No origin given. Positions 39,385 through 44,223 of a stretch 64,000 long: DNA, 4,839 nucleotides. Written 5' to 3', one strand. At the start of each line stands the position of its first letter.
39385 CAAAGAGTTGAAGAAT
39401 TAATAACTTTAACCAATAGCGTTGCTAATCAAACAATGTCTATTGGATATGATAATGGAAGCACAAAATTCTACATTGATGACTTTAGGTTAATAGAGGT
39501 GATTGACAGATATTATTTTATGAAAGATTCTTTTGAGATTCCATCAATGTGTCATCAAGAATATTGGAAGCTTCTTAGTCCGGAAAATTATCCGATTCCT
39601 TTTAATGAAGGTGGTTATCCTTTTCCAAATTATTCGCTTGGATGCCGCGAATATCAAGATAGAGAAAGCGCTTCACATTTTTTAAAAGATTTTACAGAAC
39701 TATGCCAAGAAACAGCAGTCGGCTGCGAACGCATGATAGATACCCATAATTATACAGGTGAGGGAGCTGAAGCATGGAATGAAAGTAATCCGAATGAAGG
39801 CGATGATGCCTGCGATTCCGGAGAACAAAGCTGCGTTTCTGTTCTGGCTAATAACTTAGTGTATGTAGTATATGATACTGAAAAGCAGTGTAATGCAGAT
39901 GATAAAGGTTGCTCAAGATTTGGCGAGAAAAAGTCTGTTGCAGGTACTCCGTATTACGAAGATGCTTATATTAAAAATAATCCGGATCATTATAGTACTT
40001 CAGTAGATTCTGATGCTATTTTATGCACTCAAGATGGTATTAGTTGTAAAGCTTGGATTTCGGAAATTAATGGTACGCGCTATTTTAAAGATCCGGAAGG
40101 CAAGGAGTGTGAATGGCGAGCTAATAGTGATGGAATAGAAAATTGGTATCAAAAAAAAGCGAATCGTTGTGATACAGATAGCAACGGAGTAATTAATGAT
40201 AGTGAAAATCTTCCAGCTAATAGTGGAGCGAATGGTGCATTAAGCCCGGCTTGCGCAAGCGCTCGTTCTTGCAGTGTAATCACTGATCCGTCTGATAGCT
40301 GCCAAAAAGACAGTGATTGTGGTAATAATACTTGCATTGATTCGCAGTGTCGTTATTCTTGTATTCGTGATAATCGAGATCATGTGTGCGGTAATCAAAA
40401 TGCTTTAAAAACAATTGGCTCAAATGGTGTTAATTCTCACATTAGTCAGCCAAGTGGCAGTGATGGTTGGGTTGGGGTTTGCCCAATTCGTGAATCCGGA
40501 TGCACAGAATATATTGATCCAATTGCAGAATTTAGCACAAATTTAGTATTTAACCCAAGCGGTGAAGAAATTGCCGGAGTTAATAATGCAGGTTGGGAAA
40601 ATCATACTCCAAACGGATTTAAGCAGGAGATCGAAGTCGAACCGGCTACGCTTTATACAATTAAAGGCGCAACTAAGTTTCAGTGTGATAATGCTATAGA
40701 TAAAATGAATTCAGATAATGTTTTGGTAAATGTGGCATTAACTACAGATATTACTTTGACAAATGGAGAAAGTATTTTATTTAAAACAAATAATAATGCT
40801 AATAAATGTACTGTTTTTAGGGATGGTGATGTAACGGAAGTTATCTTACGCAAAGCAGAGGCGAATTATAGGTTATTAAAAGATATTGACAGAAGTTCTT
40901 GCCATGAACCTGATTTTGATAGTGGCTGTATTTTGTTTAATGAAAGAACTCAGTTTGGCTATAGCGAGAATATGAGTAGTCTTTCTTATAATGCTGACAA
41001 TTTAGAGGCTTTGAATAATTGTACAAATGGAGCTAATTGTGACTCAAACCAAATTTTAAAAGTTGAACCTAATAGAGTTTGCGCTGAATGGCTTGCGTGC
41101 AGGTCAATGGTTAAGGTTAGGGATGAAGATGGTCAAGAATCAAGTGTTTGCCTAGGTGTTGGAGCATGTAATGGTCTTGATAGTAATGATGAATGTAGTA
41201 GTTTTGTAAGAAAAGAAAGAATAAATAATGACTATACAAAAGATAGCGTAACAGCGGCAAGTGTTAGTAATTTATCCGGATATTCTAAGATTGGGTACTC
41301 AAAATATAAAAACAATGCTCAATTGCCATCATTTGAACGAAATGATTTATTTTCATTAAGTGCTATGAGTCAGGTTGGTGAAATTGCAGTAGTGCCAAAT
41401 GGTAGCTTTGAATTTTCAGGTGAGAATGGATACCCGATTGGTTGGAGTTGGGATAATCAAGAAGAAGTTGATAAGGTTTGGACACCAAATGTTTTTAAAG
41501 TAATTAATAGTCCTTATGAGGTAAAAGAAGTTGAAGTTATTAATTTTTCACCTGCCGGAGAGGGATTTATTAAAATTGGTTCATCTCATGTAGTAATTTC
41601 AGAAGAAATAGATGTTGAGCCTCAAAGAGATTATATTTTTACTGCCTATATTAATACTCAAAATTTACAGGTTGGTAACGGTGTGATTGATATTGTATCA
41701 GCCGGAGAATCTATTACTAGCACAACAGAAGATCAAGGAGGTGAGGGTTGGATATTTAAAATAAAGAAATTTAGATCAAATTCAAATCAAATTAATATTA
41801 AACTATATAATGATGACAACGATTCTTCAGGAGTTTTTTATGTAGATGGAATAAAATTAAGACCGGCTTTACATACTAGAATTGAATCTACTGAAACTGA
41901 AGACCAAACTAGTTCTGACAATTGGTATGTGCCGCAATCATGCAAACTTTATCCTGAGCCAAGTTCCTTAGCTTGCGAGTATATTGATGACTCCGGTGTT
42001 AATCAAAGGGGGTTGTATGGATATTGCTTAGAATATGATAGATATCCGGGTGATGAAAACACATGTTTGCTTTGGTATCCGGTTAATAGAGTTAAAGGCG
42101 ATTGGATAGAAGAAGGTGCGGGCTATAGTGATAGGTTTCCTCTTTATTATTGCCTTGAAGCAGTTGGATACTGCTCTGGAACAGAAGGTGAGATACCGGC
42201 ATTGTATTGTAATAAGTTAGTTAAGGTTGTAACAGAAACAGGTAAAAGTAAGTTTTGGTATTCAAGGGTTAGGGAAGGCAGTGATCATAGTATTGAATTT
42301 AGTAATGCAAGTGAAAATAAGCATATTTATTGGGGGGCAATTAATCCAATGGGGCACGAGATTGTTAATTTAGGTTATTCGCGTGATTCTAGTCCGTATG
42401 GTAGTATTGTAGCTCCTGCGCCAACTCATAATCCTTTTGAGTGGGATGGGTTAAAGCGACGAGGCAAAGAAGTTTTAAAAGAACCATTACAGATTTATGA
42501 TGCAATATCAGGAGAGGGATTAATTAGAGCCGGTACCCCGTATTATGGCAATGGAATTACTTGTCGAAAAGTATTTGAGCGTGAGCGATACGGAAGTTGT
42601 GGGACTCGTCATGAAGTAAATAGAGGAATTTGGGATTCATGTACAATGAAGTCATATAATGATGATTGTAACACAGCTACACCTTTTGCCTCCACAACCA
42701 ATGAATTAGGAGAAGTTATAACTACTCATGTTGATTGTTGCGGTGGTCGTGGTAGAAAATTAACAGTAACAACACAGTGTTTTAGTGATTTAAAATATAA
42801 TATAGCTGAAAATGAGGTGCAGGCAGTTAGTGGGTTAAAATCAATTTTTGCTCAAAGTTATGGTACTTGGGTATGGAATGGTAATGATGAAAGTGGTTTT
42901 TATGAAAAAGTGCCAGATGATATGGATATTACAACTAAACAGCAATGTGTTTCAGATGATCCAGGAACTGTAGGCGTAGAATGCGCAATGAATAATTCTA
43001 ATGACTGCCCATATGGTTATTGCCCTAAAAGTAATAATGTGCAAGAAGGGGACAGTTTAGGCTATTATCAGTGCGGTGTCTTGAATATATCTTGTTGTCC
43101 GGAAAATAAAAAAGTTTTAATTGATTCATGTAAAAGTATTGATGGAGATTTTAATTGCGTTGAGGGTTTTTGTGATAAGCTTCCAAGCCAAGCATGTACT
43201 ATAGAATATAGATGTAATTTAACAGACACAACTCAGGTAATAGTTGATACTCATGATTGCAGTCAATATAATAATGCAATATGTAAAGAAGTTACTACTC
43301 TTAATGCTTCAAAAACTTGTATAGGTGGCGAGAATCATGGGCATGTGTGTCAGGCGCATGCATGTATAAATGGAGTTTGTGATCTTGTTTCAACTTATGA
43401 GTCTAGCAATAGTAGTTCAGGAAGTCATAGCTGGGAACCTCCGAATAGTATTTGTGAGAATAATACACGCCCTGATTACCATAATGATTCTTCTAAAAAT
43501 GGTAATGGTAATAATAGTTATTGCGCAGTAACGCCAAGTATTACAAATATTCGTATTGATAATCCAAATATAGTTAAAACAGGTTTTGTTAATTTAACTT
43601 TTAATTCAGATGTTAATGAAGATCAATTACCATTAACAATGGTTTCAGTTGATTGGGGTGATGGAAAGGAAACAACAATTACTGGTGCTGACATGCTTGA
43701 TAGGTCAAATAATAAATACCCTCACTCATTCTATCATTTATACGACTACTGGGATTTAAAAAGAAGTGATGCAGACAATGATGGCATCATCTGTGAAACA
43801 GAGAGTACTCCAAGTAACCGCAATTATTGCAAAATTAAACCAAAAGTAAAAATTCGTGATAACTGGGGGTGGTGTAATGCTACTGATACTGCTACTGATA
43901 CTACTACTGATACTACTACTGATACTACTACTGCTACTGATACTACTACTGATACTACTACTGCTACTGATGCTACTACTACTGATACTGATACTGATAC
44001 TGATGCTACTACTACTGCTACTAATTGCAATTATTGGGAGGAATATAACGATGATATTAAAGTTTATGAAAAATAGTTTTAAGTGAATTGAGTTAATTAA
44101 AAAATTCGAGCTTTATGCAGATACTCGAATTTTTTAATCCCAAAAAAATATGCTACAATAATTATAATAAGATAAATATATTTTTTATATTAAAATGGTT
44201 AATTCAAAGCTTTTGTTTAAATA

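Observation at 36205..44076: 2623-aa exported protein built on a recurring GCxE(Y/F) cysteine motif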

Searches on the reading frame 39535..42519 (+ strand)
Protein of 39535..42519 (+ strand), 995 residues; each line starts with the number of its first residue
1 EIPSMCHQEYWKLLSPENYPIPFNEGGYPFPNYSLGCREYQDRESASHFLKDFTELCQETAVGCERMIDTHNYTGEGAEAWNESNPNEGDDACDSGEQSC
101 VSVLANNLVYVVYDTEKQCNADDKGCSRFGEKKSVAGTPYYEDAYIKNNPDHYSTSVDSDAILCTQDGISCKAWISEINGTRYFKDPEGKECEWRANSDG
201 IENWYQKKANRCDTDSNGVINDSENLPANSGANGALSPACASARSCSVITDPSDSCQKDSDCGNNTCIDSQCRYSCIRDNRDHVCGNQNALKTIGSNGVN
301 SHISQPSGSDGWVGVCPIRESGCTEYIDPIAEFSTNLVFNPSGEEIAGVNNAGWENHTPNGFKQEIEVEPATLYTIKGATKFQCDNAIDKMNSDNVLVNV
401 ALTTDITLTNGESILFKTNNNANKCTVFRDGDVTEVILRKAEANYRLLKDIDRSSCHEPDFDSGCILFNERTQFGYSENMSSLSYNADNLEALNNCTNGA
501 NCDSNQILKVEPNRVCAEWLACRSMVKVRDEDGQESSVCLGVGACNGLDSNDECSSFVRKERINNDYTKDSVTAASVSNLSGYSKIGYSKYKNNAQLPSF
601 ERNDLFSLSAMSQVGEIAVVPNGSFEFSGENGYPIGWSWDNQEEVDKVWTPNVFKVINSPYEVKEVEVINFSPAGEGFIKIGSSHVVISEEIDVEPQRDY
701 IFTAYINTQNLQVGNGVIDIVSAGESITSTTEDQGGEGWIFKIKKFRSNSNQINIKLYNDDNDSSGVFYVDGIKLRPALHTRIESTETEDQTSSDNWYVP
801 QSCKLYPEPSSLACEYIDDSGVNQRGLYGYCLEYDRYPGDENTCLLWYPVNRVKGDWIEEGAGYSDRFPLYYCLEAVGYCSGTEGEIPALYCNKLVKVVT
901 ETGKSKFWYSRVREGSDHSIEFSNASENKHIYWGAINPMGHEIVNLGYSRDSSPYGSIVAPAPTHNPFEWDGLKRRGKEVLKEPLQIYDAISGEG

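Call 42: search_protein_families(library=pfam, alignment_id=A3, max_evalue=0.05)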
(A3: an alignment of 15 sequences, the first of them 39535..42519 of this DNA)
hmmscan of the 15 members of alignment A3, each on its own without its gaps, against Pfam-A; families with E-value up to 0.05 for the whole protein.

A. member 1, window:39535-42519:+ (995 aa): 0 families

B. families by the number of members that match (of 15 scanned): 7 families
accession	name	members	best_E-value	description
PF22637.2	CBM_4_9_1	2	5.5e-06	BppA domain 1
PF02018.23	CBM_4_9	2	0.02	Carbohydrate binding domain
PF04862.18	DUF642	1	0.002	Protein of unknown function (DUF642)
PF01684.21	ET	1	0.024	ET module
PF15278.12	Sec3_C_2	1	0.039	Sec3 exocyst complex subunit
PF21576.2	T6SS_Tgi2PP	1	0.044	T6SS, Immunity protein Tgi2PP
PF10209.14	DUF2340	1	0.045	Uncharacterized conserved protein (DUF2340)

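Call 48: predict_structure(alignment_id=A3)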
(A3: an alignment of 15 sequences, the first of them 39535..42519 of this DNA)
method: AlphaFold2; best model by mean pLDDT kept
length: 995 residues; sequences in the alignment: 15
mean_pLDDT: 42.1   pTM: 0.33
mean pLDDT of the five models: 42.1, 41.2, 41.1, 40.9, 38.4
residues with pLDDT >= 90: 0; 70-90: 78; 50-70: 167; < 50: 750
segments of 3 or more residues with pLDDT < 50: 1-16, 18-88, 95-190, 209-280, 286-338, 340-342, 347-349, 370-373, 393-397, 440-624, 629-632, 643-648, 693-695, 779-879, 881-884, 886-995
pLDDT, mean of each block of 10 residues (from residue 1): 37 43 34 34 39 35 29 36 47 48 34 34 37 41 32 37 37 39 40 55 57 37 34 36 36 37 39 43 52 39 36 32 24 32 48 61 65 60 66 49 53 55 68 57 34 36 23 28 30 34 29 24 34 36 30 31 32 32 30 39 29 29 46 58 47 59 56 61 75 55 75 81 59 75 70 75 78 57 41 42 30 37 36 27 24 25 32 41 43 37 28 28 34 37 33 27 32 37 33 30
secondary structure, 60 per line:
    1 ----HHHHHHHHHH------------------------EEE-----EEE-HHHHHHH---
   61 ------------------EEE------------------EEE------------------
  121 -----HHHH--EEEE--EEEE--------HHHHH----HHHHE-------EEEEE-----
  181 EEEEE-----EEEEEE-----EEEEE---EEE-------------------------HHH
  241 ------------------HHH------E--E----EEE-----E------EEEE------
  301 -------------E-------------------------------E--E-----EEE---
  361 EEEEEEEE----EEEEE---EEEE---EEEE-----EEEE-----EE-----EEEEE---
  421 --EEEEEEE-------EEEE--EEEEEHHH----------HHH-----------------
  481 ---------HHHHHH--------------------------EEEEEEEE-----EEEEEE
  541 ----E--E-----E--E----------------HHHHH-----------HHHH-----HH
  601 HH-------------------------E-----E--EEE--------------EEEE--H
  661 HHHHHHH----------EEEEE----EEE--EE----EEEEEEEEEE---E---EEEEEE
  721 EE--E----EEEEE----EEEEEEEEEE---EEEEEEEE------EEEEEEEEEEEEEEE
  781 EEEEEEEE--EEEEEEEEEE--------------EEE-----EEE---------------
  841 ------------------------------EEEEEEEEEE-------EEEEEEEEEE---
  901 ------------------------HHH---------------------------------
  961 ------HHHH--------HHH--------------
elements in order (helices of 4 or more, strands of 3 or more residues): H5-14 E39-41 E47-49 H51-57 E79-81 E100-102 H126-129 E132-135 E138-141 H150-154 H159-162 E171-175 E181-185 E191-196 E202-206 E210-212 E276-278 E291-294 E355-357 E361-368 E373-377 E381-384 E388-391 E397-400 E413-417 E423-429 E437-440 E443-447 H490-495 E522-529 E535-540 H574-578 H590-593 H599-602 E637-639 E654-657 H660-667 E678-682 E687-689 E698-707 E715-722 E730-734 E739-748 E752-759 E766-788 E791-800 E815-817 E823-825 E871-880 E888-897 H967-970

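Call 78: fold_search(model_id=the predicted structure, library=pdb)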
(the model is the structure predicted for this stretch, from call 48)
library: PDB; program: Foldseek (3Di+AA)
matches with E <= 10: 1687; with E <= 0.001: 178
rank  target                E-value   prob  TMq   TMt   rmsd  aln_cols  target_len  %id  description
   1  9h99                  2.7e-08  1.00  0.11  0.11  18.7       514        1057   12  Native structure of the full-length pesticidal protein Cry1Ca18 at pH7, from crystals formed in vivo (released 2025-11-12)
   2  5x7o_A                3.2e-08  1.00  0.13  0.10  17.7       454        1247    9  Crystal structure of Paenibacillus sp. 598K alpha-1,6-glucosyltransferase (released 2017-07-26)
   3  4w8j                  7.4e-08  1.00  0.11  0.11  18.7       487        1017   12  Structure of the full-length insecticidal protein Cry1Ac reveals intriguing details of toxin packaging into in vivo form (released 2014-09-17)
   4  9qxq                  7.9e-08  1.00  0.11  0.11  18.9       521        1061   11  native structure of full-length pesticidal protein Cry1Ca18 at pH9, from crystals formed in vivo (released 2026-02-11)
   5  9h9a                  3.0e-07  1.00  0.11  0.09  23.4       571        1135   12  native structure of the full-length pesticidal protein Cry8Ba2, from crystals formed in vivo (form 1) (released 2025-12-03)
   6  8xmz_A                6.9e-07  1.00  0.12  0.74   6.1       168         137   17  Crystal structure of a novel porphyran-binding carbohydrate binding module (released 2024-01-17)
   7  3jxs_A                1.8e-06  1.00  0.11  0.59   6.7       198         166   14  Crystal structure of XG34, an evolved xyloglucan binding CBM (released 2009-10-27)
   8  2y64_A                3.4e-06  1.00  0.12  0.58   7.1       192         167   14  Xylopentaose binding mutated (X-2 L110F) CBM4-2 Carbohydrate Binding Module from a Thermostable Rhodothermus marinus X (released 2012-03-07)
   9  6tfk_A                4.5e-06  1.00  0.09  0.13  14.4       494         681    8  Vip3Aa toxin structure (released 2020-08-12)
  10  8ic1_A                5.4e-06  1.00  0.11  0.22   4.8       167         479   12  endo-alpha-D-arabinanase EndoMA1 D51N mutant from Microbacterium arabinogalactanolyticum in complex with arabinooligos (released 2023-08-16)
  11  2y6j                  5.4e-06  1.00  0.12  0.60   7.5       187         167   13  X-2 engineered mutated CBM4-2 Carbohydrate Binding Module from a Thermostable Rhodothermus marinus Xylanase (released 2012-03-07)
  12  4bj0_A                5.7e-06  1.00  0.11  0.58   4.7       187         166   12  Xyloglucan binding module (CBM4-2 X2-L110F) in complex with branched xyloses (released 2014-04-23)
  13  2zex_A                6.3e-06  1.00  0.11  0.59   6.8       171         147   15  Family 16 carbohydrate binding module (released 2008-03-04)
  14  2y6k_A                8.4e-06  1.00  0.12  0.58   6.8       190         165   13  Xylotetraose bound to X-2 engineered mutated CBM4-2 Carbohydrate Binding Module from a Thermostable Rhodothermus marin (released 2012-03-07)
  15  9jsg                  9.4e-06  0.92  0.08  0.15  34.6       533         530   13  Clostridium perfringens iota toxin pore Ib in pore state (released 2025-05-14)
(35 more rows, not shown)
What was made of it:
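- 40555..40884 (+): Predicted beta-sandwich 2 (aa ~1451-1560). strands in the AF2 tile B model, pLDDT 55-68 (call 48); multi-jelly-roll matches such as Cry protoxin and Vip3 (call 78); weak evidence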

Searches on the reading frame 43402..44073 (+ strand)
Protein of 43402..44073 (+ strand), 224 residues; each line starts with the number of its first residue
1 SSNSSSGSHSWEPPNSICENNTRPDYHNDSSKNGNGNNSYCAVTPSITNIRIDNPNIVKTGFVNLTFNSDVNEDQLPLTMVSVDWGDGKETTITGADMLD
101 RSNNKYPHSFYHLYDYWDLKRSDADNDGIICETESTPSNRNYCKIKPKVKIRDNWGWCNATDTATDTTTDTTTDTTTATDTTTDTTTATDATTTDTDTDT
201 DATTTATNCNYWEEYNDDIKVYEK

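Call 54: search_solved_structures(query=A4, max_evalue=10)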
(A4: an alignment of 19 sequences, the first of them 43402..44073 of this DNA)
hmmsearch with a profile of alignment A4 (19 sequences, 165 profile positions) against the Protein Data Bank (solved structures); distinct sequences matched with E-value up to 10: 5.
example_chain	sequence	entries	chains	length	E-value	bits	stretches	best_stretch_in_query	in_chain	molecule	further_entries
8bl3_A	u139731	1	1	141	0.0018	21.5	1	24-78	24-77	scIg12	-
8bl6_A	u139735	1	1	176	0.011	18.9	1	24-74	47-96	dIG14-scdim-EF62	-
8fxs_A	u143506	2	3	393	0.25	14.5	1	82-145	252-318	Transforming growth factor beta-2 proprotein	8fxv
7skp_A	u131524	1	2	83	0.99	12.6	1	24-74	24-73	De novo synthetic protein DIG14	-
4gyt_A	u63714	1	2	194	1.4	12.1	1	41-108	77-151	uncharacterized protein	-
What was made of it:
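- On PKD domain (PF00801 / PF18911): A profile search of PDB finds only de novo Ig designs at E 0.0018 (call 54).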

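Call 55: search_protein_families(library=pfam, alignment_id=A4, max_evalue=1)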
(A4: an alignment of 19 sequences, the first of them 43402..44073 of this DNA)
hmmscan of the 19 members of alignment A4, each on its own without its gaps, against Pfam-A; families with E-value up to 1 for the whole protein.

A. member 1, window:43402-44073:+ (224 aa): 2 families
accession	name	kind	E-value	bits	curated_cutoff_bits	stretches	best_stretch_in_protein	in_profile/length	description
PF05901.16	Excalibur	-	0.028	15.2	22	1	106-132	11-36/36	Excalibur calcium-binding domain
PF20438.3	SpoIVA_middle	-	0.22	12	25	1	37-61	125-149/179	Stage IV sporulation protein A, middle domain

B. families by the number of members that match (of 19 scanned): 10 families
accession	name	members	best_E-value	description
PF12677.13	DUF3797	2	0.013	Domain of unknown function (DUF3797)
PF06687.17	SUR7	2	0.044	SUR7/PalI family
PF05901.16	Excalibur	1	0.028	Excalibur calcium-binding domain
PF18988.5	DUF5721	1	0.028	Family of unknown function (DUF5721)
PF17817.7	PDZ_5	1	0.053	PDZ domain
PF04221.18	RelB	1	0.1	RelB antitoxin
PF07101.16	DUF1363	1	0.12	Protein of unknown function (DUF1363)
PF10902.13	WYL_2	1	0.2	WYL_2, Sm-like SH3 beta-barrel fold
PF20438.3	SpoIVA_middle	1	0.22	Stage IV sporulation protein A, middle domain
PF23614.1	DUF7141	1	0.24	Domain of unknown function (DUF7141)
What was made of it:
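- Closest known: PKD / Ig-like domains. Different: No PKD model matches any of 19 family members (call 55).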

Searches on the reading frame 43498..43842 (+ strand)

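Call 70: search_protein_families(library=pfam, proteins=[window:43498-43842:+], max_evalue=0.5)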
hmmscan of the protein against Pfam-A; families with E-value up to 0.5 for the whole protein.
window:43498-43842:+ (115 aa): 2 families
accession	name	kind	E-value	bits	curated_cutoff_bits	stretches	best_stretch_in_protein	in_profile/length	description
PF05901.16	Excalibur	-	0.013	16.3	22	1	73-100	10-36/36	Excalibur calcium-binding domain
PF20438.3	SpoIVA_middle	-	0.14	12.7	25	1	6-29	126-149/179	Stage IV sporulation protein A, middle domain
